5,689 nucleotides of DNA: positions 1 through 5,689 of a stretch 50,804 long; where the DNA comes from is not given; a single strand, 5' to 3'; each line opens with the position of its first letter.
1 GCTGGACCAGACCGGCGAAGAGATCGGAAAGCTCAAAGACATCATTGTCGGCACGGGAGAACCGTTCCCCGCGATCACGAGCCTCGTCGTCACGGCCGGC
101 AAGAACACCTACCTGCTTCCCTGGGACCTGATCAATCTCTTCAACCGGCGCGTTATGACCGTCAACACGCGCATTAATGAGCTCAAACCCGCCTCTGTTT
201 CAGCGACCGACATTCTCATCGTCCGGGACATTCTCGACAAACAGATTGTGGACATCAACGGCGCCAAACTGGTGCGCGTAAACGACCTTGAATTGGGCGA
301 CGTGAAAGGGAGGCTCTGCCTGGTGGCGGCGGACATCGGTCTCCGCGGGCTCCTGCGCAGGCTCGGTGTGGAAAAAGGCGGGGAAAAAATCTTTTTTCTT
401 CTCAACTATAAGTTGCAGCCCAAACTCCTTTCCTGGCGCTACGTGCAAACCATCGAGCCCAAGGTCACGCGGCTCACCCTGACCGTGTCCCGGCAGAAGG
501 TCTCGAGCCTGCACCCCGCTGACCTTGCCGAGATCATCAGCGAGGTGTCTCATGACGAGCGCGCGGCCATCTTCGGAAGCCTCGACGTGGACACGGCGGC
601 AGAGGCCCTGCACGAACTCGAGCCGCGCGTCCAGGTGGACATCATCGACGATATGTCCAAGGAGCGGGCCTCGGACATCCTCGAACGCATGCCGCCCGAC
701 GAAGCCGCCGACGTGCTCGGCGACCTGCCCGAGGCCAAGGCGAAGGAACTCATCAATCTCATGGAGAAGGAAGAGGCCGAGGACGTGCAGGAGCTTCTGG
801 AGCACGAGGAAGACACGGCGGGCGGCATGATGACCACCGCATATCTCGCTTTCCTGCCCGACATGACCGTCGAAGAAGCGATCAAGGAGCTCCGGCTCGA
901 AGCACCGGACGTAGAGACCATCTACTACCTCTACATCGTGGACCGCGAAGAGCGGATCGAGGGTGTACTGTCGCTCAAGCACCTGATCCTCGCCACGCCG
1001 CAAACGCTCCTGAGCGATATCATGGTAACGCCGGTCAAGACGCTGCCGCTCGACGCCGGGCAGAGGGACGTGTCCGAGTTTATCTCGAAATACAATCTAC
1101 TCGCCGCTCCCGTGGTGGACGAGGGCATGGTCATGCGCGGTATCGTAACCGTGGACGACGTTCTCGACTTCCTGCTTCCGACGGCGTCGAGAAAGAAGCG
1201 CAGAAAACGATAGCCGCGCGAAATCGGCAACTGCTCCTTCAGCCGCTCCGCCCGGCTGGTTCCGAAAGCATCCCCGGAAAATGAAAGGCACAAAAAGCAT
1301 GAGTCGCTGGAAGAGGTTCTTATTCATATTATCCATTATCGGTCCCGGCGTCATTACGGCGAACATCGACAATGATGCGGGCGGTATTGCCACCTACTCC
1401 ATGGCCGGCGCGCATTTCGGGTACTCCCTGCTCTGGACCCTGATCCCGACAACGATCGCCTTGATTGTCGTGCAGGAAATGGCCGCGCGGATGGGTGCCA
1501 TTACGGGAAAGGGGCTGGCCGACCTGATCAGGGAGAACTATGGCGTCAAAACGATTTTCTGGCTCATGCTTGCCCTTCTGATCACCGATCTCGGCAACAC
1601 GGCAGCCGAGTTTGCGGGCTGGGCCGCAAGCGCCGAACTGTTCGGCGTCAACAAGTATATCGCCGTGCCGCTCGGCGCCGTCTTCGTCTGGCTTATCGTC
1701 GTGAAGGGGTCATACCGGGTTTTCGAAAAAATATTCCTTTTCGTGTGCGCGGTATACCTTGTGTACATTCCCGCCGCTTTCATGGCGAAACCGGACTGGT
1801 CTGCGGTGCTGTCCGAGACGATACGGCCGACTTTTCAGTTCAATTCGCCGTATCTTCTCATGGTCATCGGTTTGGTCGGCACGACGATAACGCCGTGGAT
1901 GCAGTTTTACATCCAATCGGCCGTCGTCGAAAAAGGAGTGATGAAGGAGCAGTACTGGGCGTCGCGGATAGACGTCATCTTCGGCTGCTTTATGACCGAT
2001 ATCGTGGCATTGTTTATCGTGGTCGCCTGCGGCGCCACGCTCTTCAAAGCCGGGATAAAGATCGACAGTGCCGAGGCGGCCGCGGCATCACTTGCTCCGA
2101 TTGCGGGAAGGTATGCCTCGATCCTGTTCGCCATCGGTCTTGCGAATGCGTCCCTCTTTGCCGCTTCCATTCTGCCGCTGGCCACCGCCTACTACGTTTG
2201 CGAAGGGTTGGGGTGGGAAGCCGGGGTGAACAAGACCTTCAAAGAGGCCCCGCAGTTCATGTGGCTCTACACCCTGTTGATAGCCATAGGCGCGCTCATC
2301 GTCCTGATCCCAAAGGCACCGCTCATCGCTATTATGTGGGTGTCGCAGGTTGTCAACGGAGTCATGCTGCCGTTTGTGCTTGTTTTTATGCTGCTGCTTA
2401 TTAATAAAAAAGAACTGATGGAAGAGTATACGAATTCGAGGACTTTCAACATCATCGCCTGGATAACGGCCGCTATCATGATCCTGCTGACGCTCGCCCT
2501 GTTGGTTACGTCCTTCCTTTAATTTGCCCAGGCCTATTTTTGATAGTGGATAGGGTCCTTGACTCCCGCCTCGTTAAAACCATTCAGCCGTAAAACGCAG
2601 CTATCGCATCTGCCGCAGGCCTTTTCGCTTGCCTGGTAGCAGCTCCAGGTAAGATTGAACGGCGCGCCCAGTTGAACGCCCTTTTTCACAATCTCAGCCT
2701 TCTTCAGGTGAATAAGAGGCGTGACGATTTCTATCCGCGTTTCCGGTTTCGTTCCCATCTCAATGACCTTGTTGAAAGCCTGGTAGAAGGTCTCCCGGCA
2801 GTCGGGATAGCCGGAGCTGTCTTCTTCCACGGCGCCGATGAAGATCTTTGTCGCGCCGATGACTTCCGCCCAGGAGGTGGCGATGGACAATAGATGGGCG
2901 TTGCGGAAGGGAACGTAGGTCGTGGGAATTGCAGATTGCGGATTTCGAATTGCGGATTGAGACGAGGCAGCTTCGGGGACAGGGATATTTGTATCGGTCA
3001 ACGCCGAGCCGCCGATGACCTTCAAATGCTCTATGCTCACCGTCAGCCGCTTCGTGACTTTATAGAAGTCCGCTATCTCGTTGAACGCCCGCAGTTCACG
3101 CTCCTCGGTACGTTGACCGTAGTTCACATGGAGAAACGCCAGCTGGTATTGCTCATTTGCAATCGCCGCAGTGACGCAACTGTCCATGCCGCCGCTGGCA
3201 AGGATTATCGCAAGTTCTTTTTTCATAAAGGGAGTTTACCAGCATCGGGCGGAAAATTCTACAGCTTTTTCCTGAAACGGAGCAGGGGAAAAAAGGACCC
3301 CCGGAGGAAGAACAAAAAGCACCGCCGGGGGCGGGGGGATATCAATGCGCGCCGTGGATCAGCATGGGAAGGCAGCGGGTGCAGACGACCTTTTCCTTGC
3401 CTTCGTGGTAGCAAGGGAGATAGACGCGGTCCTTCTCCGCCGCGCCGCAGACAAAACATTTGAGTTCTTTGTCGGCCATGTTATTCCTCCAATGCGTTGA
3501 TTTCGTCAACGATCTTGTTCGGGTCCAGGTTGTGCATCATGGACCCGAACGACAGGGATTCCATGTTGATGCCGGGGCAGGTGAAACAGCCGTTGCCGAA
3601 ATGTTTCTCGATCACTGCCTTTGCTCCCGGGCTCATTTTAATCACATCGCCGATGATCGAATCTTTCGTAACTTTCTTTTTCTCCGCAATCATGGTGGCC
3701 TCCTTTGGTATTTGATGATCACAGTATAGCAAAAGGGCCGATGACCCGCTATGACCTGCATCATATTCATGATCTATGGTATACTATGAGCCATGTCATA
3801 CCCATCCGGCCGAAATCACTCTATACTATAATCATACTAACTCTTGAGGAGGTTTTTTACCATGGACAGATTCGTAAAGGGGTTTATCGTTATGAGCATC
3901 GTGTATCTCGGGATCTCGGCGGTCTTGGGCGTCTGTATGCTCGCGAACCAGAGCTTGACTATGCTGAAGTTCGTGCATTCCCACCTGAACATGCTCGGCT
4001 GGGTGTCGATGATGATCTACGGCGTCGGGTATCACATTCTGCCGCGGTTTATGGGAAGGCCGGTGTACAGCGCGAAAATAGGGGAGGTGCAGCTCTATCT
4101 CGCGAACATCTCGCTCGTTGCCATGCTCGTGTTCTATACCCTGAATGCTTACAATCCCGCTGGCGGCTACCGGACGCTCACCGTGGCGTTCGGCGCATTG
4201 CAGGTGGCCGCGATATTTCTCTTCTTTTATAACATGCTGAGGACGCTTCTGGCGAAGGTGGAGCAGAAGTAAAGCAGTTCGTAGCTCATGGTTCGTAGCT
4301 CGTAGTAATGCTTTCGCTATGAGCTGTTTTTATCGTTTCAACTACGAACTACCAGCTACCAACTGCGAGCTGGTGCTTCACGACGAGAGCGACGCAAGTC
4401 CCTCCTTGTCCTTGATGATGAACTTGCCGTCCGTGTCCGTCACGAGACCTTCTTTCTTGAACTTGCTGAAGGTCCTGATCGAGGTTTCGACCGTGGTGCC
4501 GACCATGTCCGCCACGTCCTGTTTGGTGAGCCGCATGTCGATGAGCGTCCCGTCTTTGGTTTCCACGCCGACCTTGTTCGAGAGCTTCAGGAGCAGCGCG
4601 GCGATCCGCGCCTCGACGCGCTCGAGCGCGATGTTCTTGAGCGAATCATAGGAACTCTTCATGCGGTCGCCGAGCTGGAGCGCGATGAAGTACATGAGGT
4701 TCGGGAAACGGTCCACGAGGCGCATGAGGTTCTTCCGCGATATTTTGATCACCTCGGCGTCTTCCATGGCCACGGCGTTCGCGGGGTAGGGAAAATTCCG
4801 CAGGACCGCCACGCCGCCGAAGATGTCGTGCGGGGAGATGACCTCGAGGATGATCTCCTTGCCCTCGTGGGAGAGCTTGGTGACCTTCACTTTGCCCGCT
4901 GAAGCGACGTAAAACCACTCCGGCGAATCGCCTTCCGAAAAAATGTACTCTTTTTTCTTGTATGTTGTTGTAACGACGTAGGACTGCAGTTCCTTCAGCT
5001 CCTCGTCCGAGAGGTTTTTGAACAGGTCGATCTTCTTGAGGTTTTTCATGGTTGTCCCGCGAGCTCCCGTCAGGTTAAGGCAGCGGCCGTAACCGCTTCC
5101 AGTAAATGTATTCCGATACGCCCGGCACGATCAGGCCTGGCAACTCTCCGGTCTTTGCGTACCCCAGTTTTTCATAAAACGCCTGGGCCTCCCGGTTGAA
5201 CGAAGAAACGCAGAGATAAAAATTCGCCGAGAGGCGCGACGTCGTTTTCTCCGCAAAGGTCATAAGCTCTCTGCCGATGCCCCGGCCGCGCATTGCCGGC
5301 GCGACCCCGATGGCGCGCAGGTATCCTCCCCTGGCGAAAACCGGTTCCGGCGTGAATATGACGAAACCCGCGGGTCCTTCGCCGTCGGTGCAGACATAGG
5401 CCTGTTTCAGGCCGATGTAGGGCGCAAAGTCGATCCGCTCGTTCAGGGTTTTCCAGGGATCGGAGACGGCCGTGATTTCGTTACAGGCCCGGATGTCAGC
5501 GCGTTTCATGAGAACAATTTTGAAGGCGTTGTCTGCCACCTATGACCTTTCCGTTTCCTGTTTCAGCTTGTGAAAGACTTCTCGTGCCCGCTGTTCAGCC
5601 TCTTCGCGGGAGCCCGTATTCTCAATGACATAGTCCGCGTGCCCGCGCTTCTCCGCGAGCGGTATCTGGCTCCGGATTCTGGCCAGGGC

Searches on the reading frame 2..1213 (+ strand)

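Call 72: search_protein_families(library=pfam, proteins=[window:2-1213:+], max_evalue=0.00001)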
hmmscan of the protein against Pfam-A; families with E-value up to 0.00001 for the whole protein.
window:2-1213:+ (403 aa): 4 families
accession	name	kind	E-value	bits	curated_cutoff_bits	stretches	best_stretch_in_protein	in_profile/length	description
PF03448.22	MgtE_N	-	3e-28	98.8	25.9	1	170-271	1-102/102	MgtE intracellular N domain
PF00571.33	CBS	-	1.8e-15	57.4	24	1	338-391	2-55/57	CBS domain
PF14841.11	FliG_M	-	5.5e-08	33.4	25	0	226-253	19-46/76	FliG middle domain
PF05239.21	PRC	-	9.4e-07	29.2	21.2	0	2-53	16-71/78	PRC-barrel domain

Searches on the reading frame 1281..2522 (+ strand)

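Call 72: search_protein_families(library=pfam, proteins=[window:1281-2522:+], max_evalue=0.00001)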
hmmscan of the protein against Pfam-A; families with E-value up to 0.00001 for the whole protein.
window:1281-2522:+ (413 aa): 1 family
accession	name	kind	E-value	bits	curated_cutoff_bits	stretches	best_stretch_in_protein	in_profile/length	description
PF01566.24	Nramp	-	2.1e-100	336.7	29.8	1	36-387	1-357/357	Natural resistance-associated macrophage protein-like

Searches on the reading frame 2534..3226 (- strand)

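Call 72: search_protein_families(library=pfam, proteins=[window:2534-3226:-], max_evalue=0.00001)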
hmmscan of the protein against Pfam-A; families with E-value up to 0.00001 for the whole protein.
window:2534-3226:- (230 aa): 1 family
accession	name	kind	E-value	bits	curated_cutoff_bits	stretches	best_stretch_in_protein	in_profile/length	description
PF06508.19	QueC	-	8.1e-71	238.3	22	1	6-220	2-209/210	Queuosine biosynthesis protein QueC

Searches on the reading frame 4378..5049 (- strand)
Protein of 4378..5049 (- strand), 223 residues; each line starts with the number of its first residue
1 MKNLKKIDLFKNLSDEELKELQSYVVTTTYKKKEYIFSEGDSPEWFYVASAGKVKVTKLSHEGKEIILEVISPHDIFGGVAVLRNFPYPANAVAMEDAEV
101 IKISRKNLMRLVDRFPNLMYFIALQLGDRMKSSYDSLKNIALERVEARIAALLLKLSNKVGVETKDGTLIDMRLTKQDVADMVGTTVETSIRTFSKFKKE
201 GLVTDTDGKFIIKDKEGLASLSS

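Call 72: search_protein_families(library=pfam, proteins=[window:4378-5049:-], max_evalue=0.00001)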
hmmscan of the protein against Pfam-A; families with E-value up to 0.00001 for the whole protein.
window:4378-5049:- (223 aa): 3 families
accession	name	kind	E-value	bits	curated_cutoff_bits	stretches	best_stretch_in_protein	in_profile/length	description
PF00027.35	cNMP_binding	-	3.5e-22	78.6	27.5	1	29-114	3-88/89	Cyclic nucleotide-binding domain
PF13545.12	HTH_Crp_2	-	3.5e-18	65.8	27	1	147-220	1-69/70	Crp-like helix-turn-helix domain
PF00325.26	Crp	-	1.5e-07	31.5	21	1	173-202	2-31/32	Bacterial regulatory proteins, crp family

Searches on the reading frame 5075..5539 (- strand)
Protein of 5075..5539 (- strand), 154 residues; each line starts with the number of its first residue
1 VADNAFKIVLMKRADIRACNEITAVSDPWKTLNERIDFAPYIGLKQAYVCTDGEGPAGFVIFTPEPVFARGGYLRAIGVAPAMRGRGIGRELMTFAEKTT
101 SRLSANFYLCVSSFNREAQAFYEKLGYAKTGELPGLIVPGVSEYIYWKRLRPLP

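Call 72: search_protein_families(library=pfam, proteins=[window:5075-5539:-], max_evalue=0.00001)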
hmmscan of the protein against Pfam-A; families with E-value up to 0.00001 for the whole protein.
window:5075-5539:- (154 aa): 4 families
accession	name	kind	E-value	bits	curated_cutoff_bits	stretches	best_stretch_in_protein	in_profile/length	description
PF00583.31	Acetyltransf_1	-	5.9e-16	59.2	20.7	1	47-127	35-116/116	Acetyltransferase (GNAT) family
PF13508.13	Acetyltransf_7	-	3e-14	53.6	27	1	46-128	4-83/84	Acetyltransferase (GNAT) domain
PF13673.13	Acetyltransf_10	-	7.6e-10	39.3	23.6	1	43-132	29-112/128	Acetyltransferase (GNAT) domain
PF08445.16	FR47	-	2.1e-06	28.1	22.1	1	70-130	20-80/86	FR47-like protein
